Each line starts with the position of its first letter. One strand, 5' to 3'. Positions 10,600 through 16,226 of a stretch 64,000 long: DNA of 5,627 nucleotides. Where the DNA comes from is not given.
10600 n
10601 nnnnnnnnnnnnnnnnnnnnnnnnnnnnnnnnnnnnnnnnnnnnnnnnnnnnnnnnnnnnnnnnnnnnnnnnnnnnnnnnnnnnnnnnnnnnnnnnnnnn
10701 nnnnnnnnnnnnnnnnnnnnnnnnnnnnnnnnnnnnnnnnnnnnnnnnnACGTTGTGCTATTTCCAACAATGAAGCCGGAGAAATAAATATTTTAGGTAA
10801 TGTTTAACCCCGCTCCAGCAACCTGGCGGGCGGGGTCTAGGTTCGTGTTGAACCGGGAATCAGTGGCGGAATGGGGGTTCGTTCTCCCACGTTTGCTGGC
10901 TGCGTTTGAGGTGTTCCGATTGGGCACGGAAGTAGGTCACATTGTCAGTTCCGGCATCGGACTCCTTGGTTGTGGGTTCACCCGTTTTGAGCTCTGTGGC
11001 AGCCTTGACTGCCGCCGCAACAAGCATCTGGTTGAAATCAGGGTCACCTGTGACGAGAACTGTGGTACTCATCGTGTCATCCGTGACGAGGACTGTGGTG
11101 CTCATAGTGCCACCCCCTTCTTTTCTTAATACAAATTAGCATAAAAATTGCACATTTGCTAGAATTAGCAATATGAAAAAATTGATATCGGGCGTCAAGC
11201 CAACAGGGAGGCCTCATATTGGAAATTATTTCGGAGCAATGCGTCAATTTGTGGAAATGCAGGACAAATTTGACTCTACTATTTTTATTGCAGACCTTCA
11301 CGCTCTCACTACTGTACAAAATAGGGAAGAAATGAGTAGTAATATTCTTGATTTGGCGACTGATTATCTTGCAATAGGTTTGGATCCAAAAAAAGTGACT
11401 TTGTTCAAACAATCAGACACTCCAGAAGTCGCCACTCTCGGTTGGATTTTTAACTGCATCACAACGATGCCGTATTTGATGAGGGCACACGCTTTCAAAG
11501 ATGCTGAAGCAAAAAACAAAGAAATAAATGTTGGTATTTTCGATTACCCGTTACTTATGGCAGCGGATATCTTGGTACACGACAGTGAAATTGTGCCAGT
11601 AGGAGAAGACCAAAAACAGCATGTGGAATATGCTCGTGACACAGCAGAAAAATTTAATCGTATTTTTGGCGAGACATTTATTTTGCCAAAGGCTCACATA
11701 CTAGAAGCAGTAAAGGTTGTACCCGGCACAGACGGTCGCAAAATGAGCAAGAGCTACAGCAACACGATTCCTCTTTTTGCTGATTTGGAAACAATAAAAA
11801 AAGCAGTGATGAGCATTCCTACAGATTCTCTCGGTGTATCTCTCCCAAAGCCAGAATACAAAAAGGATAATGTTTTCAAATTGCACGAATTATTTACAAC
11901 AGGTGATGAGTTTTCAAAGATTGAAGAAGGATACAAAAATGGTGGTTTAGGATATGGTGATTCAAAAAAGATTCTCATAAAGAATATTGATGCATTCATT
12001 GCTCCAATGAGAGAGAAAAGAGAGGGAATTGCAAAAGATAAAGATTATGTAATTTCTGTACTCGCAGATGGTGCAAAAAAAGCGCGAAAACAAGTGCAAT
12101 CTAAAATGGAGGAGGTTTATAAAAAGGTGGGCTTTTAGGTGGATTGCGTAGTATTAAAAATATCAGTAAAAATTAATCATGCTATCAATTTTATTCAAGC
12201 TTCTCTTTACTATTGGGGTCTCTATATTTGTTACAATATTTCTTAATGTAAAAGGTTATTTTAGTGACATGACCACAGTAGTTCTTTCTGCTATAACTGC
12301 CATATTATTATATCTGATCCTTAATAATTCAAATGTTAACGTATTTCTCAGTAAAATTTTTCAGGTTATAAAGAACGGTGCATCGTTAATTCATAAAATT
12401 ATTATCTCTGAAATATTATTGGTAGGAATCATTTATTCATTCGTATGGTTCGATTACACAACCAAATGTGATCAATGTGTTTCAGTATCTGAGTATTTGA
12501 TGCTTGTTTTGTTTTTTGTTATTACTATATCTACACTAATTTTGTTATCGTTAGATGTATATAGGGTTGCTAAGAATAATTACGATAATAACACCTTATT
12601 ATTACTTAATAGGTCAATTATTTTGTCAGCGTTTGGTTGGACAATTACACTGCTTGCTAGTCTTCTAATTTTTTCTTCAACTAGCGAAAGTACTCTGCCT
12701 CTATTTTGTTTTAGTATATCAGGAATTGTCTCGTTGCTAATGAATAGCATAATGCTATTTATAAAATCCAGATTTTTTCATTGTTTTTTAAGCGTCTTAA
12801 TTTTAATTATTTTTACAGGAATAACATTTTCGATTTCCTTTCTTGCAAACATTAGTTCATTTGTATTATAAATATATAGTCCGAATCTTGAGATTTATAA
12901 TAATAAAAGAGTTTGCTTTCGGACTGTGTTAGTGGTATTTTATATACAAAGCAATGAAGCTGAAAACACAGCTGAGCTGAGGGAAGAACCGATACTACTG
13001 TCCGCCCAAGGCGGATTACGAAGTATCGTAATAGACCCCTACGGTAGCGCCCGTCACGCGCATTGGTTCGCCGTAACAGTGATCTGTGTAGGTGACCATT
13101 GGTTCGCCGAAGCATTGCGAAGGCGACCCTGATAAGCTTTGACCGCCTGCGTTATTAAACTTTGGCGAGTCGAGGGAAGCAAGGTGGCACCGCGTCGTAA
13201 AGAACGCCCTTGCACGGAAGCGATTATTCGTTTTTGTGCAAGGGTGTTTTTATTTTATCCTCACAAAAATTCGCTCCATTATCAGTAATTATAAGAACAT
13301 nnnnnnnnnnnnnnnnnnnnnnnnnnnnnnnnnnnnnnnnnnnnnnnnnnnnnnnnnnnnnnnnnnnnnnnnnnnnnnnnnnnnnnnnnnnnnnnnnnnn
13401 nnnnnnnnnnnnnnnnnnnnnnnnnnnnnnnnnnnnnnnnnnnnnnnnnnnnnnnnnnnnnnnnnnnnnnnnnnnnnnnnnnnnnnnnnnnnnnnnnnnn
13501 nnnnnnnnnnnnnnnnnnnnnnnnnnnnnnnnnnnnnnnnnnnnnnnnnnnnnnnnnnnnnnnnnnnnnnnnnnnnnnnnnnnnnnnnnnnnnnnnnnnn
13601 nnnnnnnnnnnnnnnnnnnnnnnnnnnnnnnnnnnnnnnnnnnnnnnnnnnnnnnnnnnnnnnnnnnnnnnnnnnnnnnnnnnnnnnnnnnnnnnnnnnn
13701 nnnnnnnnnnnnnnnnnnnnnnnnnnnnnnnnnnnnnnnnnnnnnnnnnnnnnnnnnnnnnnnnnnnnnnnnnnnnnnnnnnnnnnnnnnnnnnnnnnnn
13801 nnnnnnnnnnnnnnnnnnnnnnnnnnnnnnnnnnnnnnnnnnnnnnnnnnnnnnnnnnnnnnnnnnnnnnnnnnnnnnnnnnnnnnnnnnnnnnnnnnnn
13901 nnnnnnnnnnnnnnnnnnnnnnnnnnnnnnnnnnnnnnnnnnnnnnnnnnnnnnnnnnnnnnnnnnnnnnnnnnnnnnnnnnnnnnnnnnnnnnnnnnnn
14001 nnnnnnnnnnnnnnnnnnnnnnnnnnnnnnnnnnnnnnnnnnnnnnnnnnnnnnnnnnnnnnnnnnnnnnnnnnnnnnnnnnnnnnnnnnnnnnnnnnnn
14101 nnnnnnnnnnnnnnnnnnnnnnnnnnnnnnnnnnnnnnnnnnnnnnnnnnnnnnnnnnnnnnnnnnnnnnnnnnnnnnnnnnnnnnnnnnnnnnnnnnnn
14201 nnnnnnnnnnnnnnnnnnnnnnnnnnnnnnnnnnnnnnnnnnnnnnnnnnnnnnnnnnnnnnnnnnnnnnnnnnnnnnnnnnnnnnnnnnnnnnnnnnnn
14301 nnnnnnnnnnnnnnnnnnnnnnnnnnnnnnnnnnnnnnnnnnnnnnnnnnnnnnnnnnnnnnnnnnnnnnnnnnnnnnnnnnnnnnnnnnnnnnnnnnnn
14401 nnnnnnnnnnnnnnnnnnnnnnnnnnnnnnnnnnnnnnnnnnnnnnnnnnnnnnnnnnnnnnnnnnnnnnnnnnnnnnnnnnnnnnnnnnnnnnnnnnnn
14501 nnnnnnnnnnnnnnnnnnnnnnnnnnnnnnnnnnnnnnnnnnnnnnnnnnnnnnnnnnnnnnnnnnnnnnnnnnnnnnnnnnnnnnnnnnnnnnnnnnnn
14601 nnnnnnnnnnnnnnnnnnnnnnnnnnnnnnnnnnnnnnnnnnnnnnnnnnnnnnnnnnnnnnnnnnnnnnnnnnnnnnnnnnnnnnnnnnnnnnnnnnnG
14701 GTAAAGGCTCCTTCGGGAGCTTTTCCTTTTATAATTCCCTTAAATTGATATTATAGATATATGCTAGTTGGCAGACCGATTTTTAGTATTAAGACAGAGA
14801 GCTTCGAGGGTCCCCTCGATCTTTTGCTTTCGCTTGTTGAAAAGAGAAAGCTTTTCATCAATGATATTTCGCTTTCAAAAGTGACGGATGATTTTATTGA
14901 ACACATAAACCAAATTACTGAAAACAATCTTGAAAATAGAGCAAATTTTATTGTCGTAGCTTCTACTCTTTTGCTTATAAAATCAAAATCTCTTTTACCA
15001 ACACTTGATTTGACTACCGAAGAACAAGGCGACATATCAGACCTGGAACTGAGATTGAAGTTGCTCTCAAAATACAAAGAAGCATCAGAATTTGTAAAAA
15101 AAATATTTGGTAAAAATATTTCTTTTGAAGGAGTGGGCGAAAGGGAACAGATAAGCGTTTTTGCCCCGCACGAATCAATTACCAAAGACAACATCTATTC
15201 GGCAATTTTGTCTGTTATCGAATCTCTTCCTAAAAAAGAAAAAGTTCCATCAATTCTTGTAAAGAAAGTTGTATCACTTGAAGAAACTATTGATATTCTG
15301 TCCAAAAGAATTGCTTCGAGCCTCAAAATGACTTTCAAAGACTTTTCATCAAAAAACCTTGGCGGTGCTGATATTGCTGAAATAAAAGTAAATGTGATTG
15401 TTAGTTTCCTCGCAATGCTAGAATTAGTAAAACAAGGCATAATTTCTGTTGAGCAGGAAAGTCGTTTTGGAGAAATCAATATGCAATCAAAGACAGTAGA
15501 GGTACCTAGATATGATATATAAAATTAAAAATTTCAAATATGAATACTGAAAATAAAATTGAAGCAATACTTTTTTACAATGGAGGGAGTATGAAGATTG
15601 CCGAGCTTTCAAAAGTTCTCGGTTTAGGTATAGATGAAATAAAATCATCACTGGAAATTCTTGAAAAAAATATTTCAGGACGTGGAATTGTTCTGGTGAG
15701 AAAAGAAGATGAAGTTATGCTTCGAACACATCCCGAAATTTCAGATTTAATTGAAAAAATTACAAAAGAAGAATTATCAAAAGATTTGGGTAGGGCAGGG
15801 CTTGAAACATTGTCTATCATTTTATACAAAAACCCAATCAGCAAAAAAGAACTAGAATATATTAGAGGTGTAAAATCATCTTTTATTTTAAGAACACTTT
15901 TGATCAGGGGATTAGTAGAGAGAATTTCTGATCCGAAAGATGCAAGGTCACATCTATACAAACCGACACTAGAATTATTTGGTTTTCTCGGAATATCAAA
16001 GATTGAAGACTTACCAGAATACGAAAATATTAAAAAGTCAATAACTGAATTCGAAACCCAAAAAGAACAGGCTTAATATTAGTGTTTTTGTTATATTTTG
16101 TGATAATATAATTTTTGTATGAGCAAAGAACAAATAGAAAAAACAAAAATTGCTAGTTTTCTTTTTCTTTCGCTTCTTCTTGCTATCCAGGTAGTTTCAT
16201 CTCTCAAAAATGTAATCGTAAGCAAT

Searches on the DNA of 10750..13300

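Call 57: search_rna_families(source=window, start=10750, end=13300, threshold=evalue, max_evalue=5, show_alignments=2)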
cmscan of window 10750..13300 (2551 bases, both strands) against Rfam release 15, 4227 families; matches with E-value up to 5: 3.
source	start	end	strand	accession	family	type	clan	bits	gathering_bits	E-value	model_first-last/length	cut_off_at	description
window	12945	13214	+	RF00230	T-box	Cis-reg; leader;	-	32.2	93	8.6e-05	1-219/219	no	T-box leader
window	11552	11584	+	RF00002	5_8S_rRNA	Gene; rRNA;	CL00112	14.6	42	0.8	1-154/154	no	5.8S ribosomal RNA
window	10925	10996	-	RF02089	CLRN1-AS1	Gene; lncRNA;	-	13.9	48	2.2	1-79/79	no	CLRN1 antisense RNA 1 conserved region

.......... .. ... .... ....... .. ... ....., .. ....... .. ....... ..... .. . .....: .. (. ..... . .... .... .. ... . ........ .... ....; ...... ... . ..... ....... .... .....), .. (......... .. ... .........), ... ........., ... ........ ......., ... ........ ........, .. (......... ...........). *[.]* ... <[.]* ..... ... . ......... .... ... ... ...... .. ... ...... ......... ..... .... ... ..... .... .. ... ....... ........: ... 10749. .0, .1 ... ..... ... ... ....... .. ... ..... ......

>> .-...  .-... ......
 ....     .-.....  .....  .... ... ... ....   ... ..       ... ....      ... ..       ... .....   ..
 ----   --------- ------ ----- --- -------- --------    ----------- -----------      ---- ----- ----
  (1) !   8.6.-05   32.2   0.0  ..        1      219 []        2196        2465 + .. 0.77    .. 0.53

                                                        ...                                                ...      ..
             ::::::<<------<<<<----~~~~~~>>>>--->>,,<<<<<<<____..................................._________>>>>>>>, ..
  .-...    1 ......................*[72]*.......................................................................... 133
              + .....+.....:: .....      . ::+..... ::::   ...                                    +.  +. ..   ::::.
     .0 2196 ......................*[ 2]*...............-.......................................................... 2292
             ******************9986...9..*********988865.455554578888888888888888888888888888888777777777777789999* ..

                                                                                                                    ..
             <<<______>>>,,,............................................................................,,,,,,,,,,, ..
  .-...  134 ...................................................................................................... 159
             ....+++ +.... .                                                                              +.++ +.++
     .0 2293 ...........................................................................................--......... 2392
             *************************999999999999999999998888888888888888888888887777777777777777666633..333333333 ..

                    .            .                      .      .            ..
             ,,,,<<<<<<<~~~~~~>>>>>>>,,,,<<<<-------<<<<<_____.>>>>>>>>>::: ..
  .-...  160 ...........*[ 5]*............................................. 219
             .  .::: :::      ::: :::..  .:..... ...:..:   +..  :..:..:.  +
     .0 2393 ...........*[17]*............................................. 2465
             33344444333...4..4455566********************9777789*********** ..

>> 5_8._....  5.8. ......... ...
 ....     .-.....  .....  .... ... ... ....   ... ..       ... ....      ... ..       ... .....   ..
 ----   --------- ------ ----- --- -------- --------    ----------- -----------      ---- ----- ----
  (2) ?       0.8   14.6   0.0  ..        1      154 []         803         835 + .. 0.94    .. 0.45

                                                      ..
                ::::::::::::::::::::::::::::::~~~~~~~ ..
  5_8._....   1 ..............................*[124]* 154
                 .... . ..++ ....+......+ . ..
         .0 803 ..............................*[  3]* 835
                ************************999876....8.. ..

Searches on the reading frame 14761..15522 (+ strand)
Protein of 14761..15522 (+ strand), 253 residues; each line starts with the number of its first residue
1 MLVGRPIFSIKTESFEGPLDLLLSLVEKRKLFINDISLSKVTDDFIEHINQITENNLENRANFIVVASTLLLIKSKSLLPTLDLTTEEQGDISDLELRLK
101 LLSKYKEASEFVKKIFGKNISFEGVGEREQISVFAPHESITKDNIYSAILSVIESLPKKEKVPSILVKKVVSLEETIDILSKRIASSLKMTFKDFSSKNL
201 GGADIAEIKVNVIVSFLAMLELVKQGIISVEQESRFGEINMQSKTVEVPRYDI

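Call 56: search_protein_families(library=pfam, proteins=[window:14761-15522:+], max_evalue=0.001)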
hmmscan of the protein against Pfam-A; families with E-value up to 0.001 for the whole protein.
window:14761-15522:+ (253 aa): 1 family
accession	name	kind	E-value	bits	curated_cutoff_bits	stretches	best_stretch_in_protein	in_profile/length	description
PF02616.19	SMC_ScpA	-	9.8e-20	72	24.6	1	25-242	1-230/232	Segregation and condensation protein ScpA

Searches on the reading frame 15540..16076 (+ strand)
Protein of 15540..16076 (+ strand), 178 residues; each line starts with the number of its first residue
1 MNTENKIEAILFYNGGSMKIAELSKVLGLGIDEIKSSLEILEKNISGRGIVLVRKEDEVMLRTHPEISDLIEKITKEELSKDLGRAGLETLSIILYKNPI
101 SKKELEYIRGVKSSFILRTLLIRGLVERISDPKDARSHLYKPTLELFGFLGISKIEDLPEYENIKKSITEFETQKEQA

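Call 56: search_protein_families(library=pfam, proteins=[window:15540-16076:+], max_evalue=0.001)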
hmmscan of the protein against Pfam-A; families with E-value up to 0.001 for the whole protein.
window:15540-16076:+ (178 aa): 1 family
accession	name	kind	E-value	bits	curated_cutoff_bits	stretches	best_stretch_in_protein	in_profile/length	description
PF04079.22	SMC_ScpB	-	6.4e-37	127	27.4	1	6-160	2-159/160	Segregation and condensation complex subunit ScpB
